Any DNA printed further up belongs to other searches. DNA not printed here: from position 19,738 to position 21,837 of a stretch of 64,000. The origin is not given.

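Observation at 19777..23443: Tandem paralogous radical-SAM/SPASM-like enzymes (one fused to a methyltransferase) behind a perfect 18-bp palindrome.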

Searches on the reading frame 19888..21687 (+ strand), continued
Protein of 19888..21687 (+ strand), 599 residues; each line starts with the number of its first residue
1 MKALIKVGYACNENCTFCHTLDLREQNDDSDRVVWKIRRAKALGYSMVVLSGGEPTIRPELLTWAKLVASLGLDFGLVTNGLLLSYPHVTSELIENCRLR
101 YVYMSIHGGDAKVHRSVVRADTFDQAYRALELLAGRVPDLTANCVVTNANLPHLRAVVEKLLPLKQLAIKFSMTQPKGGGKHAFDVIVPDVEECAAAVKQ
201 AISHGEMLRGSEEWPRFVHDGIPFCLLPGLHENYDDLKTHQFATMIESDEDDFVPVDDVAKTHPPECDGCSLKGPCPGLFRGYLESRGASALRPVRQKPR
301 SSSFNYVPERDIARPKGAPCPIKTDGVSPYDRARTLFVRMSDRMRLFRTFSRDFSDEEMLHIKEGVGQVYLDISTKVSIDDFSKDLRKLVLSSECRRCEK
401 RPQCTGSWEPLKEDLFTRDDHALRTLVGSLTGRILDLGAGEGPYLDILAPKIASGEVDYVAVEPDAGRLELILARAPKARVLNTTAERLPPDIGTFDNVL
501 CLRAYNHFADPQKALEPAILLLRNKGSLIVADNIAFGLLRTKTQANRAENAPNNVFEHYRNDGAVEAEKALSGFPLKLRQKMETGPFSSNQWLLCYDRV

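Call 41: find_homologous_proteins(query=L023:15200-16714:-, max_evalue=1e-30)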
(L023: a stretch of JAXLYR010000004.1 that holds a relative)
Query L023:15200-16714:- (504 aa): 2006 proteins with E <= 1e-30 among 8000 candidates; the best 120 are listed.
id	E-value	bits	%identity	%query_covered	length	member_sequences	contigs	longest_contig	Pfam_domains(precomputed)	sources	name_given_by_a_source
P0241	0.0e+0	1165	100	100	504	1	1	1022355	PF04055.28,PF13353.12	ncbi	ncbi:MAG: His-Xaa-Ser system radical SAM maturase HxsB [Polyangiaceae bacterium]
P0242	7.6e-272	920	78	98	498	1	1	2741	PF04055.28,PF13353.12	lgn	-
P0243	7.8e-269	911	79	98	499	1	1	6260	PF04055.28,PF13353.12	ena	-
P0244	8.1e-269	910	76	100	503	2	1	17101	PF04055.28,PF13353.12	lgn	-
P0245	1.6e-267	906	78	98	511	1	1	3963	PF04055.28,PF13353.12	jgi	jgi:uncharacterized protein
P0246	2.5e-266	902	79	97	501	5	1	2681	PF04055.28,PF13353.12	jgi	-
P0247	2.0e-265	899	76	99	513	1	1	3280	PF04055.28,PF13353.12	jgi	-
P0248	3.3e-262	889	77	99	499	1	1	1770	PF04055.28,PF13353.12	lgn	-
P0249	5.7e-262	888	77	97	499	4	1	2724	PF04055.28,PF13353.12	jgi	jgi:uncharacterized protein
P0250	8.1e-262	887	77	99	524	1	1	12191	PF04055.28,PF13353.12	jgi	jgi:uncharacterized protein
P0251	2.1e-261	886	75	99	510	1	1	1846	PF04055.28,PF13353.12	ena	-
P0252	1.3e-260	883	76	97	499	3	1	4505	PF04055.28,PF13353.12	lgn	-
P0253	3.8e-260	882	76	97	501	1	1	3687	PF04055.28,PF13353.12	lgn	-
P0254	7.9e-260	881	74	100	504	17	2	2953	PF04055.28,PF13353.12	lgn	-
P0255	8.4e-260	881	76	97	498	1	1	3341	PF04055.28,PF13353.12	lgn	-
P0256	7.9e-259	878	77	97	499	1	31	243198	PF04055.28,PF13353.12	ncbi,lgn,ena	-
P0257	9.7e-259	877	75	97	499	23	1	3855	PF04055.28,PF13353.12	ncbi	-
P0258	1.0e-258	877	76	99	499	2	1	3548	PF04055.28,PF13353.12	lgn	-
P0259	1.1e-258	877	76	97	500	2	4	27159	PF04055.28,PF13353.12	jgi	jgi:His-Xaa-Ser system radical SAM maturase HxsB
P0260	1.8e-258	876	75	97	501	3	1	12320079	PF04055.28,PF13353.12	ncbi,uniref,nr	ncbi:His-Xaa-Ser system radical SAM maturase HxsB [Polyangium aurulentum]|uniref:His-Xaa-Ser system 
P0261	7.3e-258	874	76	98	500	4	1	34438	PF04055.28,PF13353.12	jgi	jgi:His-Xaa-Ser system radical SAM maturase HxsB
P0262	7.6e-258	874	76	99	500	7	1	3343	PF04055.28,PF13353.12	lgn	-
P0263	1.2e-257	874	76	97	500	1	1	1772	PF04055.28,PF13353.12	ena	-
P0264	1.3e-257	874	76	98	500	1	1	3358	PF04055.28,PF13353.12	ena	-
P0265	1.4e-257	873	76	98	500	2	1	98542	PF04055.28,PF13353.12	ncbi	-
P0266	1.4e-257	873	75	98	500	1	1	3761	PF04055.28,PF13353.12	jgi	jgi:uncharacterized protein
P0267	1.5e-257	873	75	98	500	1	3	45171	PF04055.28,PF13353.12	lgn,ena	-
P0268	1.5e-257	873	76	97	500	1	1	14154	PF04055.28,PF13353.12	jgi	jgi:uncharacterized protein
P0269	2.1e-257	873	76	97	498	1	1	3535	PF04055.28,PF13353.12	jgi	jgi:His-Xaa-Ser system radical SAM maturase HxsB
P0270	2.4e-257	873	75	97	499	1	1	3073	PF04055.28,PF13353.12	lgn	-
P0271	2.7e-257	872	75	98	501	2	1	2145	PF04055.28,PF13353.12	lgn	-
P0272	2.8e-257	872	75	97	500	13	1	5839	PF04055.28,PF13353.12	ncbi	-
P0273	2.8e-257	872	75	97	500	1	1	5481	PF04055.28,PF13353.12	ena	-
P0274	3.3e-257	872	74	99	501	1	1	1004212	PF04055.28,PF13353.12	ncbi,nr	ncbi:MAG: His-Xaa-Ser system radical SAM maturase HxsB [Polyangiaceae bacterium]|nr:His-Xaa-Ser syst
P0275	3.4e-257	872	76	97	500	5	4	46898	PF04055.28,PF13353.12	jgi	jgi:His-Xaa-Ser system radical SAM maturase HxsB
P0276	4.9e-257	872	74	99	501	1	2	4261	PF04055.28,PF13353.12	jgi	jgi:uncharacterized protein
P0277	8.0e-257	871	75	99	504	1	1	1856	PF04055.28,PF13353.12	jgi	jgi:uncharacterized protein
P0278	8.8e-257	871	75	97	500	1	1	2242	PF04055.28,PF13353.12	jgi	jgi:His-Xaa-Ser system radical SAM maturase HxsB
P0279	9.1e-257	871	75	97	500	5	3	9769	PF04055.28,PF13353.12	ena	-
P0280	1.0e-256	871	75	97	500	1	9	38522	PF04055.28,PF13353.12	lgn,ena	-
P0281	1.2e-256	870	76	97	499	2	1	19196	PF04055.28,PF13353.12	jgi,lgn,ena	-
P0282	1.7e-256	870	76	96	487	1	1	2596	PF04055.28,PF13353.12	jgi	-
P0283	2.5e-256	869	76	97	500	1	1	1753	PF04055.28,PF13353.12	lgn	-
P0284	2.6e-256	869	74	99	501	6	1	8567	PF04055.28,PF13353.12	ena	-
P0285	4.9e-256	868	75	97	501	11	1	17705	PF04055.28,PF13353.12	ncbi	-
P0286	5.4e-256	868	73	99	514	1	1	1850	PF04055.28,PF13353.12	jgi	jgi:His-Xaa-Ser system radical SAM maturase HxsB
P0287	6.9e-256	868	75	97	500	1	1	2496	PF04055.28,PF13353.12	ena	-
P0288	1.0e-255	867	75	97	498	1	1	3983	PF04055.28,PF13353.12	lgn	-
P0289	1.1e-255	867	76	97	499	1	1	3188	PF04055.28,PF13353.12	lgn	-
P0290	1.2e-255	867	74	98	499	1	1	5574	PF04055.28,PF13353.12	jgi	jgi:His-Xaa-Ser system radical SAM maturase HxsB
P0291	2.3e-255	866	75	97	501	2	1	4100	PF04055.28,PF13353.12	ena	-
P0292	2.7e-255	866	74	97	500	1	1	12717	PF04055.28,PF13353.12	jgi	jgi:uncharacterized protein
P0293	4.2e-255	865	75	97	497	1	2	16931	PF04055.28,PF13353.12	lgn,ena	-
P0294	1.0e-254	864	75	99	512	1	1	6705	PF04055.28,PF13353.12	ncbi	-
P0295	1.6e-254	863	75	97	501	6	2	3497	PF04055.28,PF13353.12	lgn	-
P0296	1.9e-254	863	74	97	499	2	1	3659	PF04055.28,PF13353.12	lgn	-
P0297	1.9e-254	863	75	97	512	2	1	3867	PF04055.28,PF13353.12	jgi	jgi:uncharacterized protein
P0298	2.3e-254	863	74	99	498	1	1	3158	PF04055.28,PF13353.12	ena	-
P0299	2.8e-254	863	75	98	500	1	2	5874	PF04055.28,PF13353.12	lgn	-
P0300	4.1e-254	862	74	99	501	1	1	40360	PF04055.28,PF13353.12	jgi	jgi:His-Xaa-Ser system radical SAM maturase HxsB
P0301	5.1e-254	862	74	99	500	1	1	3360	PF04055.28,PF13353.12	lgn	-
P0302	5.4e-254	862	75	97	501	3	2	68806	PF04055.28,PF13353.12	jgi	jgi:uncharacterized protein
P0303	6.6e-254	861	75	97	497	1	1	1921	PF04055.28,PF13353.12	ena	-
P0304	8.6e-254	861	75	97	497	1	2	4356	PF04055.28,PF13353.12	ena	-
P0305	1.9e-253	860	74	98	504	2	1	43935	PF04055.28,PF13353.12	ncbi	-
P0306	2.0e-253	860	75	97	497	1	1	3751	PF04055.28,PF13353.12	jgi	jgi:His-Xaa-Ser system radical SAM maturase HxsB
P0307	2.2e-253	860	74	98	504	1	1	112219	PF04055.28,PF13353.12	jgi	jgi:His-Xaa-Ser system radical SAM maturase HxsB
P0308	2.9e-253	859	73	99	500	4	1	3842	PF04055.28,PF13353.12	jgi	jgi:His-Xaa-Ser system radical SAM maturase HxsB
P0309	3.0e-253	859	74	99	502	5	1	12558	PF04055.28,PF13353.12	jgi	jgi:uncharacterized protein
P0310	3.4e-253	859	74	97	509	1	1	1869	PF04055.28,PF13353.12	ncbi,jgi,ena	jgi:His-Xaa-Ser system radical SAM maturase HxsB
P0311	6.4e-253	858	73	97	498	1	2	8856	PF04055.28,PF13353.12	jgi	jgi:uncharacterized protein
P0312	2.5e-252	856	73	99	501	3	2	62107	PF04055.28,PF13353.12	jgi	jgi:His-Xaa-Ser system radical SAM maturase HxsB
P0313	2.5e-252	856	73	98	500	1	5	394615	PF04055.28,PF13353.12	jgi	jgi:His-Xaa-Ser system radical SAM maturase HxsB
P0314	2.6e-252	856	76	94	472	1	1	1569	PF04055.28,PF13353.12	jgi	jgi:uncharacterized protein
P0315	3.1e-252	856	74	97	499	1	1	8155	PF04055.28,PF13353.12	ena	-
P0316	3.9e-252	855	74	97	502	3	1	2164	PF04055.28,PF13353.12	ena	-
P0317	4.6e-252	855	74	99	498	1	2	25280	PF04055.28,PF13353.12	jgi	jgi:His-Xaa-Ser system radical SAM maturase HxsB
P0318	5.8e-252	855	72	98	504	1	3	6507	PF04055.28,PF13353.12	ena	-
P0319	1.3e-251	854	73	99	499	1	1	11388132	PF04055.28,PF13353.12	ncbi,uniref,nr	ncbi:His-Xaa-Ser system radical SAM maturase HxsB [Chondromyces crocatus]|uniref:His-Xaa-Ser system 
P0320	2.9e-251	853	74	97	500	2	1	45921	PF04055.28,PF13353.12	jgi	jgi:His-Xaa-Ser system radical SAM maturase HxsB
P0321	3.0e-251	853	75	97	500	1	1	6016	PF04055.28,PF13353.12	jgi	-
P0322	6.2e-251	852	73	97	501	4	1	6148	PF04055.28,PF13353.12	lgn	-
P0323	6.5e-251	851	73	97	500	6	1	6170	PF04055.28,PF13353.12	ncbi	-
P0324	8.1e-251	851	73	98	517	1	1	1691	PF04055.28,PF13353.12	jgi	jgi:His-Xaa-Ser system radical SAM maturase HxsB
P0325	1.1e-250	851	74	97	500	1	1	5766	PF04055.28,PF13353.12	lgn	-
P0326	1.3e-250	850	73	97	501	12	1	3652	PF04055.28,PF13353.12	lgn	-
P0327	1.6e-250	850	74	97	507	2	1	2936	PF04055.28,PF13353.12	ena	-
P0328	2.6e-250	849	72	98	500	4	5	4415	PF04055.28,PF13353.12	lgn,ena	-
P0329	5.6e-250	848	73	97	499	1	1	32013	PF04055.28,PF13353.12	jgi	jgi:His-Xaa-Ser system radical SAM maturase HxsB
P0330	7.9e-250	848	73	99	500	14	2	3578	PF04055.28,PF13353.12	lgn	-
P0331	1.4e-249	847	73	98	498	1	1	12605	PF04055.28,PF13353.12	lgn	-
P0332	1.7e-249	847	73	97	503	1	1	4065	PF04055.28,PF13353.12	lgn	-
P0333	2.3e-249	846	75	97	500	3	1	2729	PF04055.28,PF13353.12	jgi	jgi:uncharacterized protein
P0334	2.8e-249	846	73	98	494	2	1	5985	PF04055.28,PF13353.12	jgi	jgi:His-Xaa-Ser system radical SAM maturase HxsB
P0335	2.9e-249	846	72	99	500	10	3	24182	PF04055.28,PF13353.12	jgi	-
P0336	4.0e-249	846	74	97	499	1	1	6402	PF04055.28,PF13353.12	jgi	jgi:His-Xaa-Ser system radical SAM maturase HxsB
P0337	5.1e-249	845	73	97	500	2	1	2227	PF04055.28,PF13353.12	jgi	jgi:uncharacterized protein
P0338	5.5e-249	845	72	100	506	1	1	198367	PF04055.28,PF13353.12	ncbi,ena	-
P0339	6.2e-249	845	73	97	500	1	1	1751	PF04055.28,PF13353.12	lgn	-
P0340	6.6e-249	845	74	97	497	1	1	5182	PF04055.28,PF13353.12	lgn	-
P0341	1.3e-248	844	75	96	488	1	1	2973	PF04055.28,PF13353.12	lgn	-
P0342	1.6e-248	844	72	98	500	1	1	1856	PF04055.28,PF13353.12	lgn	-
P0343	3.3e-248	843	73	98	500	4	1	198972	PF04055.28,PF13353.12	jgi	jgi:His-Xaa-Ser system radical SAM maturase HxsB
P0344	5.1e-248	842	72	99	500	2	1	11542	PF04055.28,PF13353.12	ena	-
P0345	5.5e-248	842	73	97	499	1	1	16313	PF04055.28,PF13353.12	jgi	jgi:uncharacterized protein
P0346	5.8e-248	842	72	98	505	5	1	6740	PF04055.28,PF13353.12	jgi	jgi:uncharacterized protein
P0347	9.2e-248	841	72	97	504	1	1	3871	PF04055.28,PF13353.12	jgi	jgi:uncharacterized protein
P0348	1.2e-247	841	72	98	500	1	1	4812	PF04055.28,PF13353.12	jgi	jgi:uncharacterized protein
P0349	2.2e-247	840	75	96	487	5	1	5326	PF04055.28,PF13353.12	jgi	jgi:uncharacterized protein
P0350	2.2e-247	840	73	97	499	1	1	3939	PF04055.28,PF13353.12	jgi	-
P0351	3.1e-247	839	73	97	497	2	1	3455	PF04055.28,PF13353.12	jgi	jgi:His-Xaa-Ser system radical SAM maturase HxsB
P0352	3.6e-247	839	73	96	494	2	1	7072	PF04055.28,PF13353.12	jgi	jgi:His-Xaa-Ser system radical SAM maturase HxsB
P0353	4.1e-247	839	71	99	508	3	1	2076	PF04055.28,PF13353.12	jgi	-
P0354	1.7e-246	837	72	98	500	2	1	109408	PF04055.28,PF13353.12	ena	-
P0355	2.6e-246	836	73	98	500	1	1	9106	PF04055.28,PF13353.12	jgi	jgi:His-Xaa-Ser system radical SAM maturase HxsB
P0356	5.4e-246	835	71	97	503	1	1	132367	PF04055.28,PF13353.12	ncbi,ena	-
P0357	2.7e-245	833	73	97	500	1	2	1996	PF04055.28,PF13353.12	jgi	jgi:His-Xaa-Ser system radical SAM maturase HxsB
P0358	2.7e-245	833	73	98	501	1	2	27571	PF04055.28,PF13353.12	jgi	jgi:His-Xaa-Ser system radical SAM maturase HxsB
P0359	8.3e-245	831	73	96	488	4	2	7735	PF04055.28,PF13353.12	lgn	-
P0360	2.4e-244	830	70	100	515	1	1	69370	PF04055.28,PF13353.12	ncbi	-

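Call 43: find_encoding_contigs(protein=P0032, flank=10000, max_places=2)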
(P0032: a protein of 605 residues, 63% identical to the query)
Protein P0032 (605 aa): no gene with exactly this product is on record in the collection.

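Call 44: find_encoding_contigs(protein=P0319, flank=10000, max_places=2)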
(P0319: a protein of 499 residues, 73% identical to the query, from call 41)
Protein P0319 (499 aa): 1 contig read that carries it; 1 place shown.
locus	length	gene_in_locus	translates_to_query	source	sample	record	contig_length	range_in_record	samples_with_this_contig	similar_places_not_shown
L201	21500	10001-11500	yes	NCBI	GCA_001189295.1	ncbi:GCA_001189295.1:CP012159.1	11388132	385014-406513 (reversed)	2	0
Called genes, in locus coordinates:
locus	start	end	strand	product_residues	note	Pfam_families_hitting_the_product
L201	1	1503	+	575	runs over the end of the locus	PF02412:TSP_3 (faint), PF00691:OmpA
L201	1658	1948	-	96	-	PF00462:Glutaredoxin, PF13417:GST_N_3, PF13409:GST_N_2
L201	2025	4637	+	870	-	PF02861:Clp_N, PF13191:AAA_16 (weak), PF00004:AAA (weak), PF17871:AAA_lid_9, PF00004:AAA, PF07724:AAA_2, PF07728:AAA_5, PF10431:ClpB_D2-small, +4 more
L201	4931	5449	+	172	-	-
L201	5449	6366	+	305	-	PF04055:Radical_SAM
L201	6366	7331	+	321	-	PF04055:Radical_SAM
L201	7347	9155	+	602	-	PF11617:Cu-binding_MopE (weak)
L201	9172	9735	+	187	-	PF27806:HxsD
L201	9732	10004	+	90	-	-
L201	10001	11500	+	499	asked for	PF13353:Fer4_12 (weak), PF04055:Radical_SAM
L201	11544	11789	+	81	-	-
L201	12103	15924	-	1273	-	-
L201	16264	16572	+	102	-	PF00829:Ribosomal_L21p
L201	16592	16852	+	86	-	PF01016:Ribosomal_L27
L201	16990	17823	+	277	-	PF00702:Hydrolase (faint), PF05116:S6PP (faint), PF08282:Hydrolase_3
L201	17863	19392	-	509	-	PF00092:VWA (weak)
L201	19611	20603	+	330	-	PF01351:RNase_HII (faint)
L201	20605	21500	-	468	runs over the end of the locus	PF00890:FAD_binding_2 (weak), PF01134:GIDA (weak), PF01266:DAO (faint), PF07992:Pyr_redox_2, PF13450:NAD_binding_8 (faint), PF13738:Pyr_redox_3 (faint), PF00070:Pyr_redox, PF02852:Pyr_redox_dim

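Call 48: search_protein_families(library=padloc, proteins=[window:19888-21687:+, L047:12740-13816:+, L077:4433-5953:+, L055:10106-10648:+, L047:12335-12655:+], max_evalue=0.01)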
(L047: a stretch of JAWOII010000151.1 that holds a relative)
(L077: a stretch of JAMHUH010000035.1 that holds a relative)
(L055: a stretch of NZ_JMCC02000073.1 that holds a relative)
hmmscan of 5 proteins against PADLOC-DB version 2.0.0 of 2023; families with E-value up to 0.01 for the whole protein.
window:19888-21687:+ (599 aa): 3 families
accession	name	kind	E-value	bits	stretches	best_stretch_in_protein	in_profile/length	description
PDLC02903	pVip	-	1.3e-12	45.7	1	9-165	8-165/257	Viperins not associated with kinases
PDLC02904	pVip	-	4.4e-12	44.1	1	10-163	12-167/262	Viperins associated with kinases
PDLC04134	mad2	-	5.8e-08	30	1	426-533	283-397/492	mads_2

L047:12740-13816:+ (358 aa): 4 families
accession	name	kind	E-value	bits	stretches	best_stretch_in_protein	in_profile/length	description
PDLC02904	pVip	-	8.6e-14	49.7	1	44-209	12-169/262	Viperins associated with kinases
PDLC02903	pVip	-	1.3e-12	45.7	1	44-202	9-158/257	Viperins not associated with kinases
PDLC01370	Cas8c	-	0.00055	16.7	1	43-118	132-205/537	CAS-I-C; effector_LS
PDLC02905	pVip-kinase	-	0.00062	17.1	1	43-192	190-342/474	Viperin-kinase fusion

L077:4433-5953:+ (506 aa): 2 families
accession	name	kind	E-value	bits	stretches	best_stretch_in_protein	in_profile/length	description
PDLC02903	pVip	-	1.2e-09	36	1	102-222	5-110/257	Viperins not associated with kinases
PDLC02904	pVip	-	5.2e-07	27.4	1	103-249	9-143/262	Viperins associated with kinases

L055:10106-10648:+ (180 aa): 0 families

L047:12335-12655:+ (106 aa): 0 families
